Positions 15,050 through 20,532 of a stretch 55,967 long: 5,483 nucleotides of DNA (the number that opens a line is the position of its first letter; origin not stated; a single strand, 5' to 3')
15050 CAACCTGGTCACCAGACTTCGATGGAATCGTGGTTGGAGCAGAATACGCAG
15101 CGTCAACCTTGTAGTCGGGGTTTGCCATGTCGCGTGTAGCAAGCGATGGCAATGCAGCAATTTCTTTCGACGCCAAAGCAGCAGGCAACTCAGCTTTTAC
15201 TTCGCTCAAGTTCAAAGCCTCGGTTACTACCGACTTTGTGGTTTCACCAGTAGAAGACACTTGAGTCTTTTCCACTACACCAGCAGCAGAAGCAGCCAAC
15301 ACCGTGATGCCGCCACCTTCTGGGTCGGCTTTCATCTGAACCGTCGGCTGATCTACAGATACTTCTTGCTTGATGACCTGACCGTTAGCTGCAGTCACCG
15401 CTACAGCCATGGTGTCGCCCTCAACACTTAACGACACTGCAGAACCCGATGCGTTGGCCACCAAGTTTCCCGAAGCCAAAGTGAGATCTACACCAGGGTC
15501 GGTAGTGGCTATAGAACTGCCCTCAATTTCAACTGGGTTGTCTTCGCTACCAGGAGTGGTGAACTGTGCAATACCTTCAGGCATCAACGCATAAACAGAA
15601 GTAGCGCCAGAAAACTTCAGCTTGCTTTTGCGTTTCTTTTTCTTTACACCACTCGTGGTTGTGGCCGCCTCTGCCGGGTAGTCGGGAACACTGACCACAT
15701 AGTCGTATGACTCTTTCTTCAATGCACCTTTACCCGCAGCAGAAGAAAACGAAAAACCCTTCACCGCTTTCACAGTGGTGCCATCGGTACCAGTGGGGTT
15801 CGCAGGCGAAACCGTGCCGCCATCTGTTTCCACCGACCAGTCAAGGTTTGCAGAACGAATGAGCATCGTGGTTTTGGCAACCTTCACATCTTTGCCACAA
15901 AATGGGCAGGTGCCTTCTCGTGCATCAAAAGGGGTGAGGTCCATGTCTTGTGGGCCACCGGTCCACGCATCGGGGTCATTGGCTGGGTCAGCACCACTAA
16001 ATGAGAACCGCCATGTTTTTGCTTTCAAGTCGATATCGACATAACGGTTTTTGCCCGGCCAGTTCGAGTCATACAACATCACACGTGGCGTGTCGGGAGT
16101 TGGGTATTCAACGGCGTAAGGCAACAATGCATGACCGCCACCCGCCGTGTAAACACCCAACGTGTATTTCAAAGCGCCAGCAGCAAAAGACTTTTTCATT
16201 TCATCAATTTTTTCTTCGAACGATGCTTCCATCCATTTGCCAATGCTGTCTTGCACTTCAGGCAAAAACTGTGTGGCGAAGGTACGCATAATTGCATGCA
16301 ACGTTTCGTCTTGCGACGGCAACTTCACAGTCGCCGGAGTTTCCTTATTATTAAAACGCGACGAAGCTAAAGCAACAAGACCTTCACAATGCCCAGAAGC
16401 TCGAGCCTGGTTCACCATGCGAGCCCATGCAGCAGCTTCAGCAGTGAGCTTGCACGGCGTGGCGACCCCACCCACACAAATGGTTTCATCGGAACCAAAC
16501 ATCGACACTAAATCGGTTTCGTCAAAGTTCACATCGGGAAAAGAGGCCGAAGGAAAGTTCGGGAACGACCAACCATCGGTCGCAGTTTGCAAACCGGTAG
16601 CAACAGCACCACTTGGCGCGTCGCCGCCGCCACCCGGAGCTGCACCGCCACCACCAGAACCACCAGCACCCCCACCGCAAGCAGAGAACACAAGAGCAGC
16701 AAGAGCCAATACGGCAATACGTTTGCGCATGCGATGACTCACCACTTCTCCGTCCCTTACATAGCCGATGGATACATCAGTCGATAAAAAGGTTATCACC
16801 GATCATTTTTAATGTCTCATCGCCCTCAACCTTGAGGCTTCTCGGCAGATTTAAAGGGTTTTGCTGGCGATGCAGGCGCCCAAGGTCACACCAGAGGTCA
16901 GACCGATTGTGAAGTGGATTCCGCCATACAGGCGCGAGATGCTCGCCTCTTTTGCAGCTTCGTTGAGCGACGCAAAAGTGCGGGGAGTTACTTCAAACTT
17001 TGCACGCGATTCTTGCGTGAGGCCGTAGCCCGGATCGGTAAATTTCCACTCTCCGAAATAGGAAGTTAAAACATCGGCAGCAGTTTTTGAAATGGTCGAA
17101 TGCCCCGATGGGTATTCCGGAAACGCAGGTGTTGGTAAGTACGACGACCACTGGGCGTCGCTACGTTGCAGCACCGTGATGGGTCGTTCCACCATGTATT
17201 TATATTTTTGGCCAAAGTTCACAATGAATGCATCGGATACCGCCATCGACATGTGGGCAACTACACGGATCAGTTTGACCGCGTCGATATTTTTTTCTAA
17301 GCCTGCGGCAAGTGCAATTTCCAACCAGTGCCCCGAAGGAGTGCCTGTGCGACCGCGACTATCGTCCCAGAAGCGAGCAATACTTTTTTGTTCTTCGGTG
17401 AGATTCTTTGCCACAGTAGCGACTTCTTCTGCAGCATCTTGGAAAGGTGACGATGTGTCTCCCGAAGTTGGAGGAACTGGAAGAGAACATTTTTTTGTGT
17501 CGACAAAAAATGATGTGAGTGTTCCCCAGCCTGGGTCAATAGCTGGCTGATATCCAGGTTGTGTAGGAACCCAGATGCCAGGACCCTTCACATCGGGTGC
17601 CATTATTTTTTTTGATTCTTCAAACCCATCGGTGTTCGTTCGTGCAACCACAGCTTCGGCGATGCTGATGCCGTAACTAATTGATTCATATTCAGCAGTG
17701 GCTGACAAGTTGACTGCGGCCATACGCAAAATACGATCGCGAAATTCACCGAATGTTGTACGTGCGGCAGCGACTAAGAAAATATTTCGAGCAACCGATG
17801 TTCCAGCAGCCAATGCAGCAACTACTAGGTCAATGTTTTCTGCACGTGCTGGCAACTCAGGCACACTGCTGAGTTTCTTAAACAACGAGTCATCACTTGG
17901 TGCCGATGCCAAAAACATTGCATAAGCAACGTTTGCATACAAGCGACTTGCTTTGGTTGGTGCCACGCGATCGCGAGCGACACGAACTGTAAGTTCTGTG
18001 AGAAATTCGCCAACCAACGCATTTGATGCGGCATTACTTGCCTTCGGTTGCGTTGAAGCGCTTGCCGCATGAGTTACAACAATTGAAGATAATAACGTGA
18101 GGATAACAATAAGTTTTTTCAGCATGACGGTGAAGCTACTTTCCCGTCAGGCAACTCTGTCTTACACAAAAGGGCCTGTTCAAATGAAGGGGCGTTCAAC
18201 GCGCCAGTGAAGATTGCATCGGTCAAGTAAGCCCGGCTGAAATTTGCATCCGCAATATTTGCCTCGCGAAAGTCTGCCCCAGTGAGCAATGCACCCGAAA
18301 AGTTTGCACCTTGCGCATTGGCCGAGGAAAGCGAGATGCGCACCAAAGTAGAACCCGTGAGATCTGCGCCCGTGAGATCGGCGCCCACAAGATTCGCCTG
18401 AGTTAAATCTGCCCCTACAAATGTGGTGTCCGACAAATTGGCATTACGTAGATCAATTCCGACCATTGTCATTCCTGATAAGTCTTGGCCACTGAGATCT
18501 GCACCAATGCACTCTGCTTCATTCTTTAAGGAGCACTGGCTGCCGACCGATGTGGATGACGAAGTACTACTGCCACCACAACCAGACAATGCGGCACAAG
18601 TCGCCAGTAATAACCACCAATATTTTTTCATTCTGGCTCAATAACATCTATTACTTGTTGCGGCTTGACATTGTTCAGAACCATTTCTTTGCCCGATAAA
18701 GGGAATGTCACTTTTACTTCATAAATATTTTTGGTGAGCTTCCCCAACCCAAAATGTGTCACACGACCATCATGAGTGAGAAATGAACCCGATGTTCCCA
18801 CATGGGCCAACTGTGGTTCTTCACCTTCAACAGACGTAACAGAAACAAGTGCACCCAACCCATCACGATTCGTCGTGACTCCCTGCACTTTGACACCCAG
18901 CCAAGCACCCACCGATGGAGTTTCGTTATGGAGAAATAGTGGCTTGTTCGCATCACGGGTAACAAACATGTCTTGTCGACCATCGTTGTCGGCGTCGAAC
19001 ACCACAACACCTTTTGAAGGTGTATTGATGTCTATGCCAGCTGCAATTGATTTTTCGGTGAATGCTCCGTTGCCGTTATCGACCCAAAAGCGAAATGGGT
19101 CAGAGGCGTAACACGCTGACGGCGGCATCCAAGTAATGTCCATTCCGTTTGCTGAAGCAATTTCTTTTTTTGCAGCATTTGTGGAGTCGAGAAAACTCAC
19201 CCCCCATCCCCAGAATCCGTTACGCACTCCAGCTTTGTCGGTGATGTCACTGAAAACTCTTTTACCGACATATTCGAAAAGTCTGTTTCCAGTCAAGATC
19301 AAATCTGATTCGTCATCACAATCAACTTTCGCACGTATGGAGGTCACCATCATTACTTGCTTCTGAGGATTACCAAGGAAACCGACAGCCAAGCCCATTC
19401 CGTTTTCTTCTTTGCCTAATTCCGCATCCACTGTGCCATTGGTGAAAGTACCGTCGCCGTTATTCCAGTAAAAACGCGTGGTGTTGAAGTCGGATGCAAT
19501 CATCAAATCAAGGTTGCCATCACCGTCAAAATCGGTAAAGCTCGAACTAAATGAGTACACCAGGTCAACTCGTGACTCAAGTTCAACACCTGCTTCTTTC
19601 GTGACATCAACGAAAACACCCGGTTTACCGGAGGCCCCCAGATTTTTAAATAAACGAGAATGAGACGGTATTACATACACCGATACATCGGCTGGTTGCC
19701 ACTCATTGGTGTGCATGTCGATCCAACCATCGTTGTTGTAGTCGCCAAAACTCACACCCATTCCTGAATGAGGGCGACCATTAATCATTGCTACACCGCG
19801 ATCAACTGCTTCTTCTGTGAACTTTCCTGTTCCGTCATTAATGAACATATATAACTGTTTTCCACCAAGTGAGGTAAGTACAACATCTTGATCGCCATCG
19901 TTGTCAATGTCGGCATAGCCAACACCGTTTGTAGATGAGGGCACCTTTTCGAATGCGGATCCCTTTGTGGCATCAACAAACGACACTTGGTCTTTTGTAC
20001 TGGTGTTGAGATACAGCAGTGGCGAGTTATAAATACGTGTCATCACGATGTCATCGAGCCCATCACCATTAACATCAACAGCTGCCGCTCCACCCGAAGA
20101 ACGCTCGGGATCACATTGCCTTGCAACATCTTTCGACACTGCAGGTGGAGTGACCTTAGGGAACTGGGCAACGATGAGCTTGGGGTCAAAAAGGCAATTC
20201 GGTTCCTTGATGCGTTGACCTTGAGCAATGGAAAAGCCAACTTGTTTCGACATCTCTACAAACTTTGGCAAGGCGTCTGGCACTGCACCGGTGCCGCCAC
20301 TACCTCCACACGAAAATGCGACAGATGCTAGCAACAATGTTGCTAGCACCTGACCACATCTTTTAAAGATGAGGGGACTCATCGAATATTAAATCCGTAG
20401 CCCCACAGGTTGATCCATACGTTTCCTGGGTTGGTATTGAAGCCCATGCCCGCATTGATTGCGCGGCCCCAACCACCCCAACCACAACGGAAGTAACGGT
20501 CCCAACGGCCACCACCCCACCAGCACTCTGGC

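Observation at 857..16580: Triplicated, unrecognised lipoprotein domain with papain-order Cys...His...Asn residues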

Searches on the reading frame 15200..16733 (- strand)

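Call 7: search_protein_families(library=pfam, max_evalue=1, proteins=[window:15200-16733:-])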
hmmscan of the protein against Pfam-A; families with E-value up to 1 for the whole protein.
window:15200-16733:- (511 aa): 2 families
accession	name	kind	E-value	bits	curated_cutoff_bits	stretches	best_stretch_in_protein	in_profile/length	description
PF16076.10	Acyltransf_C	-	0.01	16.2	26.5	1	144-184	9-48/74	Acyltransferase C-terminus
PF25252.1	DUF7854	-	0.25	11.9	32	0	137-159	23-45/81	Family of unknown function (DUF7854)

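Call 8: search_protein_families(library=ncbifam, max_evalue=1, proteins=[window:15200-16733:-])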
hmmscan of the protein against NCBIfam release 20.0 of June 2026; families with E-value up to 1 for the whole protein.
window:15200-16733:- (511 aa): 2 families
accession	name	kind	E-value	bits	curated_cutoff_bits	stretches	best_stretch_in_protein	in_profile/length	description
NF033865.1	fusolisin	equivalog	0.002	16.3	999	1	3-37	7-41/1006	fusolisin family autotransporter serine protease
NF047847.2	SS_mature_LptM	equivalog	0.042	13.9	27.7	1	2-20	1-21/31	LPS translocon maturation chaperone LptM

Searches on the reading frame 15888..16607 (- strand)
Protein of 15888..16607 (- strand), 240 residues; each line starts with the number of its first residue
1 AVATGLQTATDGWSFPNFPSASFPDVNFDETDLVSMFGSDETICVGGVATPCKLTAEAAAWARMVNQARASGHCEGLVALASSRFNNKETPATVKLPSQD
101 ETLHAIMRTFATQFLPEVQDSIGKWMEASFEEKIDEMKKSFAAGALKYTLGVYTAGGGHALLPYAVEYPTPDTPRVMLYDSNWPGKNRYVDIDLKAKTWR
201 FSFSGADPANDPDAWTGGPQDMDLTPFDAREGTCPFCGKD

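Call 53: predict_structure(alignment_id=A4)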
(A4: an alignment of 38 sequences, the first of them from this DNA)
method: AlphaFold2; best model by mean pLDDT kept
length: 240 residues; sequences in the alignment: 38
mean_pLDDT: 90.6   pTM: 0.88
mean pLDDT of the five models: 90.6, 90.3, 89.0, 88.9, 88.5
residues with pLDDT >= 90: 170; 70-90: 55; 50-70: 14; < 50: 1
segments of 3 or more residues with pLDDT < 50: none
pLDDT, mean of each block of 10 residues (from residue 1): 89 61 78 96 92 96 92 89 89 79 91 96 98 98 97 95 97 96 87 98 84 95 97 83
secondary structure, 60 per line:
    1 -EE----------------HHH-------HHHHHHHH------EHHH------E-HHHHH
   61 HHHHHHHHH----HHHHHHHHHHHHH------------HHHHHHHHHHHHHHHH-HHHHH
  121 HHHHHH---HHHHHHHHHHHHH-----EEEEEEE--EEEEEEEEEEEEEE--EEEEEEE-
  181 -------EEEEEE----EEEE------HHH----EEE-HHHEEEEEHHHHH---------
elements in order: H30-37 H56-69 H74-86 H99-114 H116-126 H130-142 E148-154 E157-170 E173-179 E188-193 E198-201 E215-217 E222-226 H227-231

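Call 56: fold_search(model_id=the predicted structure, library=pdb)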
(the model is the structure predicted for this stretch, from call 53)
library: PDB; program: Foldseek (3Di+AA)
matches with E <= 10: 689; with E <= 0.001: 0
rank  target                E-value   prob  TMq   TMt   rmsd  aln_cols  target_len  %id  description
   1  2uzj_B                1.6e-01  0.30  0.28  0.27   6.7       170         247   13  Crystal structure of the mature streptococcal cysteine protease, mSpeB (released 2009-09-08)
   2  4lv5_A                2.0e-01  0.35  0.19  0.14  14.3        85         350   10  Murine IRGa6 bound to Toxoplasma ROP5B, a pseudokinase GDI (released 2013-09-25)
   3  8dx4_D                2.3e-01  0.05  0.12  0.08  17.1       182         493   13  Clostridioides difficile R20291 minor pilin - PilW fused with Maltose Binding Protein (released 2022-09-21)
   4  4lv8_A                2.5e-01  0.28  0.18  0.13  14.2        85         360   12  Murine IRGa6 bound to Toxoplasma ROP5C, a pseudokinase GDI (released 2013-09-25)
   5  8a0j_A                2.8e-01  0.23  0.13  0.14  10.0        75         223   12  Crystal structure of the kinetoplastid kinetochore protein Trypanosoma congolense KKT2 divergent polo-box domain (released 2022-06-15)
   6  3na2_C                3.0e-01  0.28  0.20  0.33   9.2       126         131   15  Crystal Structure of Protein of Unknown Function from Mine Drainage Metagenome Leptospirillum rubarum (released 2010-07-28)
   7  7t31_A                3.6e-01  0.04  0.11  0.07  18.2       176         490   12  X-ray Structure of Clostridiodies difficile PilW (released 2022-10-19)
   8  5jk2_B                4.5e-01  0.14  0.19  0.32  10.4       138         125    8  Crystal structure of Treponema pallidum Tp0751 (Pallilysin) (released 2016-10-12)
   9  3na2_B                4.8e-01  0.18  0.19  0.32  10.3       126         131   13  Crystal Structure of Protein of Unknown Function from Mine Drainage Metagenome Leptospirillum rubarum (released 2010-07-28)
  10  8xca_A                4.8e-01  0.05  0.12  0.05  18.1       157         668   11  Cryo-EM structure of Cas12o1, crRNA and target DNA complex (released 2024-12-11)
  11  5jk2_I                5.1e-01  0.14  0.18  0.32   9.3       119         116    8  Crystal structure of Treponema pallidum Tp0751 (Pallilysin) (released 2016-10-12)
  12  8tnp_B                5.1e-01  0.06  0.14  0.11  10.6       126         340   13  Cryo-EM structure of DDB1dB:CRBN:Pomalidomide:SD40 (released 2024-03-13)
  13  3q5z                  5.4e-01  0.20  0.19  0.14  14.2        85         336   12  Crystal structure of virulent allele ROP5B pseudokinase domain (released 2011-02-23)
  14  6uqd_A                5.4e-01  0.14  0.21  0.21   6.3       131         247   14  Co-complex of S. pyogenes 10782 streptopain bound with a SuFEx-based optimized small molecule inhibitor (released 2020-08-26)
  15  7s7b_A                5.4e-01  0.06  0.16  0.06  17.1       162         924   14  Human Nuclear exosome targeting (NEXT) complex homodimer bound to RNA (substrate 1) (released 2022-06-15)
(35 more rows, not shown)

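Call 63: find_homologous_proteins(query=A4, max_evalue=0.001)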
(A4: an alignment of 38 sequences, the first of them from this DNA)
Query A4 (38 sequences) (240 aa, profile of the alignment): 71 proteins with E <= 0.001 among 8000 candidates.
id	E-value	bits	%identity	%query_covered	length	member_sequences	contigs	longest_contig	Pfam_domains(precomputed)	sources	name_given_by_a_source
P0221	1.2e-76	275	53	98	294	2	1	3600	-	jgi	jgi:hypothetical protein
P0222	1.4e-74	269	53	100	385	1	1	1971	-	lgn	-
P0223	3.9e-74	267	95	100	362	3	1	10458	-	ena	-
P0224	1.5e-73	265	74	95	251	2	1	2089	-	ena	-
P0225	6.1e-73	263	53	100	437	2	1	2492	PF00156.34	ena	-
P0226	1.7e-71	259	54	98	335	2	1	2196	-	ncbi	-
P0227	2.5e-71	258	70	99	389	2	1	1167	-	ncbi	ncbi:MAG: hypothetical protein ACKOYL_03465, partial [Actinomycetota bacterium]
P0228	9.4e-71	256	79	98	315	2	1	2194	-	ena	-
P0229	4.3e-70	254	80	99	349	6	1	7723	-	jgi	jgi:hypothetical protein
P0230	3.0e-68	248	57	97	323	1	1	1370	-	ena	-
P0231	3.2e-68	248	59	98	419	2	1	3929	-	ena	-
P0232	1.0e-67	246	60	97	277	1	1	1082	-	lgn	-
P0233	5.7e-67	244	59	95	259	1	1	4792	-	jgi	-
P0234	2.0e-66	242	95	93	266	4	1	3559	-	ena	-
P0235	4.2e-66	241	59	99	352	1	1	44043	-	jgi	jgi:hypothetical protein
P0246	1.6e-58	216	48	96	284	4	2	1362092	-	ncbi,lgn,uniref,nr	ncbi:hypothetical protein [Rhodoluna limnophila]|uniref:hypothetical protein n=1 Tax=Rhodoluna limno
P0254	1.1e-50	190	45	84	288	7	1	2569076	-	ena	-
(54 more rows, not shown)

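Call 64: find_encoding_contigs(protein=P0246, flank=8000, max_places=2)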
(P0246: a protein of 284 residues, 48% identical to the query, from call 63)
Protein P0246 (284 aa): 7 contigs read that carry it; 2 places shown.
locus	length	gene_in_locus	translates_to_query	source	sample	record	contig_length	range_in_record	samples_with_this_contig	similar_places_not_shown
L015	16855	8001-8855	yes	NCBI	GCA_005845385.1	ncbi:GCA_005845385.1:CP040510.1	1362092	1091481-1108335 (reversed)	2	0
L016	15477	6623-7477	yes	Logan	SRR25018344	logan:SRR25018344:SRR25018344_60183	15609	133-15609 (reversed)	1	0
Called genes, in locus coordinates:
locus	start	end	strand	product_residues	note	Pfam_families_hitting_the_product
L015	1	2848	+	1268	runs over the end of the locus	PF00270:DEAD, PF13245:AAA_19 (weak), PF13401:AAA_22 (faint), PF00271:Helicase_C, PF21010:HA2_C, PF07717:OB_NTP_bind, PF11898:DUF3418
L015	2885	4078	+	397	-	PF00083:Sugar_tr, PF07690:MFS_1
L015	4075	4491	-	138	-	-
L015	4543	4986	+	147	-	-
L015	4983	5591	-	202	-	PF00440:TetR_N (faint)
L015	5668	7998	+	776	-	PF21722:Gly_rich_2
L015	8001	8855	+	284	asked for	-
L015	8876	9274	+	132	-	-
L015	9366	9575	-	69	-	PF14117:DUF4287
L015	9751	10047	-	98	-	PF08922:DUF1905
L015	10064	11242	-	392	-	PF07690:MFS_1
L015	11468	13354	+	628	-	PF13177:DNA_pol3_delta2, PF00004:AAA, PF13401:AAA_22 (weak), PF22608:DNAX_ATPase_lid, PF12169:DNA_pol3_gamma3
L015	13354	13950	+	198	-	PF21176:RecR_HhH, PF02132:RecR_ZnF, PF01751:Toprim, PF13662:Toprim_4, PF21175:RecR_C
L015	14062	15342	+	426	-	PF00696:AA_kinase, PF01842:ACT (weak), PF22468:ACT_9 (weak), PF13840:ACT_7, PF01842:ACT (weak), PF22468:ACT_9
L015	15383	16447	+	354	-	PF01118:Semialdhyde_dh, PF02774:Semialdhyde_dhC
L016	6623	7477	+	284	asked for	-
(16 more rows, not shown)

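Call 65: find_encoding_contigs(protein=P0254, flank=8000, max_places=2)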
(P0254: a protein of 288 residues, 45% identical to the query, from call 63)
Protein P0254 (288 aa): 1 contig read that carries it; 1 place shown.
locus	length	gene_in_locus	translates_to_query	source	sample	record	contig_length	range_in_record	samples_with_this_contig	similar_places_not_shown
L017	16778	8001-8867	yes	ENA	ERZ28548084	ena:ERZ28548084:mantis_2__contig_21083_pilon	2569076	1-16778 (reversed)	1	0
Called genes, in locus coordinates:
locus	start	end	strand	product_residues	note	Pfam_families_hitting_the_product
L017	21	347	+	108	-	-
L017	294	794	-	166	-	PF01546:Peptidase_M20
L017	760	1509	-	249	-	PF04389:Peptidase_M28, PF01546:Peptidase_M20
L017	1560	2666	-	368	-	PF02746:MR_MLE_N, PF13378:MR_MLE_C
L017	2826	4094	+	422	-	-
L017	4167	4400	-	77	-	PF13307:Helicase_C_2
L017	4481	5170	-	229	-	-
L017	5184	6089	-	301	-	PF00270:DEAD, PF04851:ResIII (faint)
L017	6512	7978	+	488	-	-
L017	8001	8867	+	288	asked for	-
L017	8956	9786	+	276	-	-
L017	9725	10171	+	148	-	-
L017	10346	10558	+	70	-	-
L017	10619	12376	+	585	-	-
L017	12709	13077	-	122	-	-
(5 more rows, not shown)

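Call 70: find_encoding_contigs(protein=P0235, flank=10000, max_places=1)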
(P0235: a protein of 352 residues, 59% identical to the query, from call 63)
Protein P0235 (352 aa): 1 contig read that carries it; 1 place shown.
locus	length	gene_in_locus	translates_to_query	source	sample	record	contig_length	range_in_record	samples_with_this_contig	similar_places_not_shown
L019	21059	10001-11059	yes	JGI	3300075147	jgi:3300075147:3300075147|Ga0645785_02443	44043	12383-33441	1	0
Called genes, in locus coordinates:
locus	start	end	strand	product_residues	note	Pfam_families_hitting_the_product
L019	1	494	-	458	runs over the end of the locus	PF08241:Methyltransf_11 (faint), PF13649:Methyltransf_25 (faint), PF01555:N6_N4_Mtase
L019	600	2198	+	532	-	PF00070:Pyr_redox (faint), PF00743:FMO-like, PF01266:DAO (faint), PF07992:Pyr_redox_2, PF13450:NAD_binding_8, PF13738:Pyr_redox_3, PF13434:Lys_Orn_oxgnase (faint)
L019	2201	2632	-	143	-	PF01850:PIN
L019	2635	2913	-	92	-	PF02604:PhdYeFM_antitox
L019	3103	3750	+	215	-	PF00440:TetR_N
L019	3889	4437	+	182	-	PF00440:TetR_N (weak), PF13305:TetR_C_33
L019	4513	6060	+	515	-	PF07690:MFS_1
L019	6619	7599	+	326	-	PF01476:LysM (weak), PF18896:SLT_3 (weak)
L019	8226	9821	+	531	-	-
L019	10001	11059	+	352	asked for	-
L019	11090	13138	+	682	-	PF02140:SUEL_Lectin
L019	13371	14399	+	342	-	PF03706:LPG_synthase_TM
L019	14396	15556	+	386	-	-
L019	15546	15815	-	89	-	-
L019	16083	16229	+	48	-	-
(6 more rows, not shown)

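Call 84: search_solved_structures(query=A4, max_evalue=10, show_alignments=2)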
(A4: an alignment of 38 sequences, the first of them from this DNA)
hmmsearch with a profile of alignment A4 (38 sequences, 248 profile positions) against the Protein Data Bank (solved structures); distinct sequences matched with E-value up to 10: 1.
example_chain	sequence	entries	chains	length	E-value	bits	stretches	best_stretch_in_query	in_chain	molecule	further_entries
6kbl_A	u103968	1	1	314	1.2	11.7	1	160-193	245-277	Aldo-keto reductase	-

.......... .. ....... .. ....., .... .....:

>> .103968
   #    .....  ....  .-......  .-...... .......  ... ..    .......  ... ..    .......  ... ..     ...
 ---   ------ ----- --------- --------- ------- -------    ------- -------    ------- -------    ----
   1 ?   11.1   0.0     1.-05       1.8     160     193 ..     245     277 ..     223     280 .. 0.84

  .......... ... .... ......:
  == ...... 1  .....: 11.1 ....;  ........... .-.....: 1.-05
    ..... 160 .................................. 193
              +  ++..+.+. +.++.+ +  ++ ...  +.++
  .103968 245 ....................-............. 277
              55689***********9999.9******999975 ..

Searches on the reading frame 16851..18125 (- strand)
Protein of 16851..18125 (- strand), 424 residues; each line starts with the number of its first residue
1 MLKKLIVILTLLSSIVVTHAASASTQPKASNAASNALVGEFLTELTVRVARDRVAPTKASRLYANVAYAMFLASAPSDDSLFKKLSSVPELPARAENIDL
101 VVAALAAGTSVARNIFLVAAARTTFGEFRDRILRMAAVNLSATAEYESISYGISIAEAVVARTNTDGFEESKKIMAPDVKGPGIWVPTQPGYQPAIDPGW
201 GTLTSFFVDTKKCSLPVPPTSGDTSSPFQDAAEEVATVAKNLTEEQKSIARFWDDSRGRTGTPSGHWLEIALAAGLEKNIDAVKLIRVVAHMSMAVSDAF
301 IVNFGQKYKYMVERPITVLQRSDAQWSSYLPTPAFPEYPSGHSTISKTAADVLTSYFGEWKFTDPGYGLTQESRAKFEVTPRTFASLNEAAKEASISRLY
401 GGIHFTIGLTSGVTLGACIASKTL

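Call 19: search_protein_families(library=pfam, max_evalue=0.001, proteins=[window:16851-18125:-])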
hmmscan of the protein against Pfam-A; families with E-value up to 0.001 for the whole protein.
window:16851-18125:- (424 aa): 2 families
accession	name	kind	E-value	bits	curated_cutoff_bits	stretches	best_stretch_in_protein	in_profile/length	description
PF01569.27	PAP2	-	6.4e-10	39.3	27.2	1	293-420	8-118/130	PAP2 superfamily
PF22778.2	VCPO_2nd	-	7.7e-06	26.5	27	1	322-416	57-156/177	VCPO second helical-bundle domain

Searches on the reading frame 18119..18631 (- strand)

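Call 19: search_protein_families(library=pfam, max_evalue=0.001, proteins=[window:18119-18631:-])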
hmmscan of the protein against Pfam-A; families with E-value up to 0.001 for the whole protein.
window:18119-18631:- (170 aa): 3 families
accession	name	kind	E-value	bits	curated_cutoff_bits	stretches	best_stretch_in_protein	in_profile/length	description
PF00805.28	Pentapeptide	-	9e-30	102.3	20.2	3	79-118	1-40/40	Pentapeptide repeats (8 copies)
PF13576.12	Pentapeptide_3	-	3.1e-13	50.1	27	2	107-145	2-42/48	Pentapeptide repeats (9 copies)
PF13599.13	Pentapeptide_4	-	4.2e-13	49.6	38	2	32-99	10-76/78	Pentapeptide repeat region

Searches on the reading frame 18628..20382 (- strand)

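Call 19: search_protein_families(library=pfam, max_evalue=0.001, proteins=[window:18628-20382:-])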
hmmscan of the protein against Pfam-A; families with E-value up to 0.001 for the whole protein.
window:18628-20382:- (584 aa): 3 families
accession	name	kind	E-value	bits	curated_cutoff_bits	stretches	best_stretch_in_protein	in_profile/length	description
PF13517.12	FG-GAP_3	-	4.8e-33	114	26.9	4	158-223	1-59/61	FG-GAP-like repeat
PF07593.17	UnbV_ASPIC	-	2.4e-09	37.4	23.4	1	508-577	1-66/68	ASPIC and UnbV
PF01839.29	FG-GAP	-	1.1e-08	35.2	22.1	0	99-115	5-21/37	FG-GAP repeat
